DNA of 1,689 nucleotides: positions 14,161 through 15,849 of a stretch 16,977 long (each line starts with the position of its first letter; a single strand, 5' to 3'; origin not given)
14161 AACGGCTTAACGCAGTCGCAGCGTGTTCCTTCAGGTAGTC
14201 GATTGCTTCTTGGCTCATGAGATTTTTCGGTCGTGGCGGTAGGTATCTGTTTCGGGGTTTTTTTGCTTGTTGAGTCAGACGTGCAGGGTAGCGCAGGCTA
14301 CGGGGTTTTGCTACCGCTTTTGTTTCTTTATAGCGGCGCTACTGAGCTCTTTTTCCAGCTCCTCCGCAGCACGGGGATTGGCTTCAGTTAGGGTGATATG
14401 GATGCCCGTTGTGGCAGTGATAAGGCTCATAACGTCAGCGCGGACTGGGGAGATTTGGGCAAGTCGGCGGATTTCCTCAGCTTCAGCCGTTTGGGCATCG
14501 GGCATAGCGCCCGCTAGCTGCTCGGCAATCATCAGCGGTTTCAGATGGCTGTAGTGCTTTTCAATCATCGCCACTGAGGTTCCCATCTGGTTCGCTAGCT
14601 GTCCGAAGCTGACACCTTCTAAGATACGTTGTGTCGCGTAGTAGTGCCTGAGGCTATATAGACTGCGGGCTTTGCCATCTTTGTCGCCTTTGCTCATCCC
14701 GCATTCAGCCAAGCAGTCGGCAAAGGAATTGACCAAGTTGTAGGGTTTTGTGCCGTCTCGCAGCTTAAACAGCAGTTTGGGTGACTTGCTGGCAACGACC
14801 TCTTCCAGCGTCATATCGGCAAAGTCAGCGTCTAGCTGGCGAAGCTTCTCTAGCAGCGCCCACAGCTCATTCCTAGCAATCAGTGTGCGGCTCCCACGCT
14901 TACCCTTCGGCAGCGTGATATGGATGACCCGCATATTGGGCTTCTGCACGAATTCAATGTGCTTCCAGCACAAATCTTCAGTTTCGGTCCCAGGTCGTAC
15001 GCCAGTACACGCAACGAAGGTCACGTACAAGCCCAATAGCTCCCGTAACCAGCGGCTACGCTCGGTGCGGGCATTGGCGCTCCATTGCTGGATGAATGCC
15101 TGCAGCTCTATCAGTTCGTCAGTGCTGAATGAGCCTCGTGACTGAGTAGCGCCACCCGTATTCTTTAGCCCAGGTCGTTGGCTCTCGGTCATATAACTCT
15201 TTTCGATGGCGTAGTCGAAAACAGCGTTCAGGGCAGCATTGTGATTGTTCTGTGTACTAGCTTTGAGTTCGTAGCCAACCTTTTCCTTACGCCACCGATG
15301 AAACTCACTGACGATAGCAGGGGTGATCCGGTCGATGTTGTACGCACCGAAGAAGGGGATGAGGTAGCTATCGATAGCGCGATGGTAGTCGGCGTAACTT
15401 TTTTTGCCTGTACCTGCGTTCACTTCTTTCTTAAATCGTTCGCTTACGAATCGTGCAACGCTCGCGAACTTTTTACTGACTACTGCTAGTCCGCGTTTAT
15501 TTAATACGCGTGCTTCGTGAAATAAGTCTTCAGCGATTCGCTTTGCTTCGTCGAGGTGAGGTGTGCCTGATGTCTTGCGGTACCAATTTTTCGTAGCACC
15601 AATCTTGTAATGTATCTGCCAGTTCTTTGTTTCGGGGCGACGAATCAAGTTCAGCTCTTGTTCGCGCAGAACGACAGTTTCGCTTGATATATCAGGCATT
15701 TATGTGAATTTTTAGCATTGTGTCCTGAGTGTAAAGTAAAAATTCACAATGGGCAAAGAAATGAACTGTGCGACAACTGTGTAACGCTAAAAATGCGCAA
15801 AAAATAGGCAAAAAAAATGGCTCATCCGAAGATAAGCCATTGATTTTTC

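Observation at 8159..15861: tRNA-Lys island with two tyrosine recombinases, a private polymerase and otherwise only unknown genes: candidate new class of integrative (satellite-like?) element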

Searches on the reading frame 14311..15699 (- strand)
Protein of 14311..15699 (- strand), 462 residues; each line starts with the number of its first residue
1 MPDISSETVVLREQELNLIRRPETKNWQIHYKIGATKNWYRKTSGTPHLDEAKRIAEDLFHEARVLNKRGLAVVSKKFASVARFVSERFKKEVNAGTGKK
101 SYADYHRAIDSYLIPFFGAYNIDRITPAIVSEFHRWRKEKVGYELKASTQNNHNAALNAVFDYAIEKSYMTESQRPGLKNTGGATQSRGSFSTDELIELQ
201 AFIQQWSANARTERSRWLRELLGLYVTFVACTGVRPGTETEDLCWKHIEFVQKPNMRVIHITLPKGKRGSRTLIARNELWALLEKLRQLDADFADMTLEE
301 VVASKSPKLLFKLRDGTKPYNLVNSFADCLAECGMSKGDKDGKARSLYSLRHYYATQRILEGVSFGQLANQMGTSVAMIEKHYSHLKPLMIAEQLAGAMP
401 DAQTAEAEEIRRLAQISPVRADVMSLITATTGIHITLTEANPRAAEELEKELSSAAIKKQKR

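Call 5: search_protein_families(library=pfam, proteins=[window:14311-15699:-], max_evalue=0.1)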
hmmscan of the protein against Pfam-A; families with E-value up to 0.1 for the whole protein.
window:14311-15699:- (462 aa): 6 families
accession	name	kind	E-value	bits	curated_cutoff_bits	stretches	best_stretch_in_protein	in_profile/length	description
PF13102.12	Phage_int_SAM_5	-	1.2e-05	26.1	22.3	1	91-174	12-92/98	Phage integrase SAM-like domain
PF14659.12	Phage_int_SAM_3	-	1.3e-05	25.7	22.6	1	99-133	19-53/58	Phage integrase, N-terminal SAM-like domain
PF22022.2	Phage_int_M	-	0.0005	20.7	27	1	79-173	2-88/96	Phage integrase central domain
PF02899.23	Phage_int_SAM_1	-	0.0054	17.4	22.3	1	100-166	17-81/83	Phage integrase, N-terminal SAM-like domain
PF07814.18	WAPL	-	0.027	13.9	24.6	1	311-449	179-293/344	Wings apart-like protein regulation of heterochromatin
PF24624.1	Int_N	-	0.08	14.1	27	0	131-166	48-83/100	Phage integrase, N-terminal domain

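Call 7: search_protein_families(library=ncbifam, proteins=[window:14311-15699:-], max_evalue=0.1)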
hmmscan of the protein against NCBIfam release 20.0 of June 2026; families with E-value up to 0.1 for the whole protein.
window:14311-15699:- (462 aa): 2 families
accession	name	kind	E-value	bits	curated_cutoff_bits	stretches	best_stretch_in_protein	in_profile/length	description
NF009179.0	PRK12527.1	equivalog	0.044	13.8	162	0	358-383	117-142/159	RNA polymerase sigma factor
NF040815.2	recomb_XerA_Arch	equivalog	0.096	12.2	220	0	95-386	10-254/263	site-specific tyrosine recombinase/integron integrase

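Call 8: search_protein_families(library=phrogs, proteins=[window:14311-15699:-], max_evalue=0.1)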
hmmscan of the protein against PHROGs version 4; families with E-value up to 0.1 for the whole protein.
window:14311-15699:- (462 aa): 4 families
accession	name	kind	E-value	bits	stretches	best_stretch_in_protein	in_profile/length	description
phrog_1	-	integration and excision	1.2e-28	101.7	1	23-396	120-445/611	integrase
phrog_7685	-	integration and excision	0.00037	21.1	1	342-392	178-229/240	integrase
phrog_23783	-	integration and excision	0.014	16.3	1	86-172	66-146/162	integrase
phrog_34557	-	integration and excision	0.088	13.5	0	349-384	129-164/183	integrase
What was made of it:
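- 14311..15699 (-): Large tyrosine integrase (462 aa), which catalyses integration and excision at the tRNA. phrog_1 integrase 1.2e-28 and SAM-like N-terminal domains (calls 5, 8).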

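Call 9: search_protein_families(library=padloc, proteins=[window:14311-15699:-], max_evalue=0.1)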
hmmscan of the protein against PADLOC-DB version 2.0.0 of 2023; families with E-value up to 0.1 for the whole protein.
window:14311-15699:- (462 aa): 0 families

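Call 128: list_cluster_members(proteins=[P0001, window:14311-15699:-, window:16072-16977:-])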
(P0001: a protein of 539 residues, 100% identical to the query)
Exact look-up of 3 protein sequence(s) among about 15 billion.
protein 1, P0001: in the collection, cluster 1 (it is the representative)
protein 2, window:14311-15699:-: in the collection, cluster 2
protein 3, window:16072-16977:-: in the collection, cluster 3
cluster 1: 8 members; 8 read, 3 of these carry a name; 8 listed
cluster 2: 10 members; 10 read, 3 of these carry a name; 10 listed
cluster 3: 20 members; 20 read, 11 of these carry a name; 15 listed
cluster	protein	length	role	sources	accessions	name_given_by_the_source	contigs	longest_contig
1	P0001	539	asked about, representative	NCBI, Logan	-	-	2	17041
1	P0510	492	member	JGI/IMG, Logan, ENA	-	hypothetical protein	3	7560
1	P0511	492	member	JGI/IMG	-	hypothetical protein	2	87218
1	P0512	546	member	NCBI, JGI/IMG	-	hypothetical protein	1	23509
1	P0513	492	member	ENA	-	-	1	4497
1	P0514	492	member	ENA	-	-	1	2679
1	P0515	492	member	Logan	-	-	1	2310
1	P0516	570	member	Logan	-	-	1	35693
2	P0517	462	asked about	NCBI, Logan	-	-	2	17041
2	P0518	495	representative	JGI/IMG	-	integrase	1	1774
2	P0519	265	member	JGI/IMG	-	integrase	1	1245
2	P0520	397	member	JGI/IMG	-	integrase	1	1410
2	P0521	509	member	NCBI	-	-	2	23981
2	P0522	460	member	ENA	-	-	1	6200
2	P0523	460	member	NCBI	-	-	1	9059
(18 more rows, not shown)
